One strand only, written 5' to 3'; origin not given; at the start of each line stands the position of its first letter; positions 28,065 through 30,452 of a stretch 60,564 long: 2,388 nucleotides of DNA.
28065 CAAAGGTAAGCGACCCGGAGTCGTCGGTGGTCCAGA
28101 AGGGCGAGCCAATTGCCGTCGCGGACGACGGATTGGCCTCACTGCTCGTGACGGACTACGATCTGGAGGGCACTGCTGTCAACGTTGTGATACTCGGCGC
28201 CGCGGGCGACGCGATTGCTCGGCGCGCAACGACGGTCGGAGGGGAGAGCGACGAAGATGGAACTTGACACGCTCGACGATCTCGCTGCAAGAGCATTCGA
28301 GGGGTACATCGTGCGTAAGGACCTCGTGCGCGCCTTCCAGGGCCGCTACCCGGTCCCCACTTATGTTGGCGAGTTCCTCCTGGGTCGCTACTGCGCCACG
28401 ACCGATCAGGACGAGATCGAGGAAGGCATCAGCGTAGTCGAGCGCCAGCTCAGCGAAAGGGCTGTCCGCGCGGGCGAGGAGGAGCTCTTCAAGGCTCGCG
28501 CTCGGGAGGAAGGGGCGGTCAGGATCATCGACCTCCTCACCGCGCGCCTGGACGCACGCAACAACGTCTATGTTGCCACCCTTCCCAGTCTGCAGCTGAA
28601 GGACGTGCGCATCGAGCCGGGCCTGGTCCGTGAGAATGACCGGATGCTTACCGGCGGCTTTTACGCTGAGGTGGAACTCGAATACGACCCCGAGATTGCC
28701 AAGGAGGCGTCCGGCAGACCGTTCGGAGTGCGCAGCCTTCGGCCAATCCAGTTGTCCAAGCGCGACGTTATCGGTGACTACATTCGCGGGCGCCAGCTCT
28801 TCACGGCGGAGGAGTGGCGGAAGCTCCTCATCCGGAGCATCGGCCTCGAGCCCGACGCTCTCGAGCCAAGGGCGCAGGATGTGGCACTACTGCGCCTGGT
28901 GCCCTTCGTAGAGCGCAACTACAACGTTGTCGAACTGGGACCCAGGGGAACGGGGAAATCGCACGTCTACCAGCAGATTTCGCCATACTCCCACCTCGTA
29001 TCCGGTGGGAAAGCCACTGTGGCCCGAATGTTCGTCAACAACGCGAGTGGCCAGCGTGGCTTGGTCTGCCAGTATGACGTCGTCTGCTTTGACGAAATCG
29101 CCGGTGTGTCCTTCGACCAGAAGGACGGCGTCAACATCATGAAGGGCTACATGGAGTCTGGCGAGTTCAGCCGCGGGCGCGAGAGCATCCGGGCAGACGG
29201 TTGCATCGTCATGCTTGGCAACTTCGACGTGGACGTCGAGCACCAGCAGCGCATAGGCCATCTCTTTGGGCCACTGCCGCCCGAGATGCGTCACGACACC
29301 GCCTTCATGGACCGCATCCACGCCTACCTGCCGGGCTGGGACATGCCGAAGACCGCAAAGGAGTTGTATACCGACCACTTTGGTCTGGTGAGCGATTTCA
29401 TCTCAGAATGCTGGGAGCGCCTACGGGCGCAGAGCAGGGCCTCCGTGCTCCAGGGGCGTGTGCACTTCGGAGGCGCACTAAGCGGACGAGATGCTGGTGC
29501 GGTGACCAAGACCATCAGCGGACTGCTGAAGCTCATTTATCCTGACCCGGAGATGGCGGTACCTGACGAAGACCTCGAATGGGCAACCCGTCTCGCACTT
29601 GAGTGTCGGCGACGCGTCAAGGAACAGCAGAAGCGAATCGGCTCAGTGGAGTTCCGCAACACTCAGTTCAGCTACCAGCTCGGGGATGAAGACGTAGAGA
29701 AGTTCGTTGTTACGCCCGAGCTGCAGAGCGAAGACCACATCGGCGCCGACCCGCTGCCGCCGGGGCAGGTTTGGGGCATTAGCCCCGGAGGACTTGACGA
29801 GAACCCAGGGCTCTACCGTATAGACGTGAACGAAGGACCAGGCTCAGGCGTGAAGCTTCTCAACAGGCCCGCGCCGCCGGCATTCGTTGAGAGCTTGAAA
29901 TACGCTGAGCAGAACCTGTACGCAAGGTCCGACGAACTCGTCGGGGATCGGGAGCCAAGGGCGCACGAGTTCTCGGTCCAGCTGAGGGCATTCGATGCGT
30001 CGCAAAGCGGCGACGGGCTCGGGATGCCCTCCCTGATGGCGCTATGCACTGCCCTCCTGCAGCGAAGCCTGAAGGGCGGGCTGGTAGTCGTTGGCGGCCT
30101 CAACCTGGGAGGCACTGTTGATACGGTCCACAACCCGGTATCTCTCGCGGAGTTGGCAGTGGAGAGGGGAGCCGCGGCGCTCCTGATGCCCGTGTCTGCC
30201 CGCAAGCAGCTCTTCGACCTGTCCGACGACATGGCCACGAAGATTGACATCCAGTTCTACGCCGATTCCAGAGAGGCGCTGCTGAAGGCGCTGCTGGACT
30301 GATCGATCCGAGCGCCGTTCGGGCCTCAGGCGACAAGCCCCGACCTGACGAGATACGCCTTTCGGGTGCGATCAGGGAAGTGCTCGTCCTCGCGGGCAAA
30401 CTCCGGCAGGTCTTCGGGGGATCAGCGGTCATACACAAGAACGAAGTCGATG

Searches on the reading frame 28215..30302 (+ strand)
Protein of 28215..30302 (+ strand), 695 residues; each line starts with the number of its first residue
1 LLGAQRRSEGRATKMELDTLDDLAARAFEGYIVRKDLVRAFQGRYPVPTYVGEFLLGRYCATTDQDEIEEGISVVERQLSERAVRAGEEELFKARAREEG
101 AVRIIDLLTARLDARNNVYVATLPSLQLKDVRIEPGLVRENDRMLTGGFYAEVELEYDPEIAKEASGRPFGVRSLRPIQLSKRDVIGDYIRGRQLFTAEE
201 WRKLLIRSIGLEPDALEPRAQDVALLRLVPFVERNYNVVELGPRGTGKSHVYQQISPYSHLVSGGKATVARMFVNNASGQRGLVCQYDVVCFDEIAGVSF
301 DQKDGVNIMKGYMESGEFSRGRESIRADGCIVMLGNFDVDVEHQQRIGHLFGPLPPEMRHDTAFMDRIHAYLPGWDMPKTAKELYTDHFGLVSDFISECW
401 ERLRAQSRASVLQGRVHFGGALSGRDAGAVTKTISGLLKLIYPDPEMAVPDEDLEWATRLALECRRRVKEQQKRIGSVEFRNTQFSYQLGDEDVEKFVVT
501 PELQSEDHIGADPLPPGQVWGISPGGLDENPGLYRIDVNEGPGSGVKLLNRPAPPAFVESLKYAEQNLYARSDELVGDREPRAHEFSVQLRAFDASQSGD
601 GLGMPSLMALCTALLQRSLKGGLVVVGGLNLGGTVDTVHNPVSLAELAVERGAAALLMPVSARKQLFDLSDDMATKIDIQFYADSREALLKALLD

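Call 6: search_protein_families(library=padloc, proteins=[window:28215-30302:+], max_evalue=0.001)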
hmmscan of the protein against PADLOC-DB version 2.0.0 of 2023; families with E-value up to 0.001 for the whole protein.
window:28215-30302:+ (695 aa): 6 families
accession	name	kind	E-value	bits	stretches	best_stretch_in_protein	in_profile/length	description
PDLC02506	BrxL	-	5e-289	958.3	1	14-693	2-677/680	BrxL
PDLC02508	BrxL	-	6.7e-153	508.5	1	19-505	3-482/698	BrxL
PDLC02509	BrxL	-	3.9e-93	310.9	2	169-485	198-514/535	BrxL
PDLC02505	BrxL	-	1.5e-66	223.3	1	28-486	12-474/482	BrxL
PDLC02507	BrxL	-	2.5e-56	189.5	1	19-447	13-436/482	BrxL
PDLC02630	DrmD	-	0.0004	18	1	218-256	85-122/260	DrmD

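Call 7: search_protein_families(library=pfam, proteins=[window:28215-30302:+], max_evalue=0.001)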
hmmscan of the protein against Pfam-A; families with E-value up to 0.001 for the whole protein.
window:28215-30302:+ (695 aa): 2 families
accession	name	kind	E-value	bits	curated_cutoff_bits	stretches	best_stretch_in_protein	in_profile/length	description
PF13337.12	BrxL_ATPase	-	3e-128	427.5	25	1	171-486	2-313/313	Lon-like protease BrxL-like, ATPase domain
PF20442.3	BrxL_N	-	1.3e-42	145.3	28.2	1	27-157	2-132/132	BREX system Lon protease-like protein BrxL N-terminal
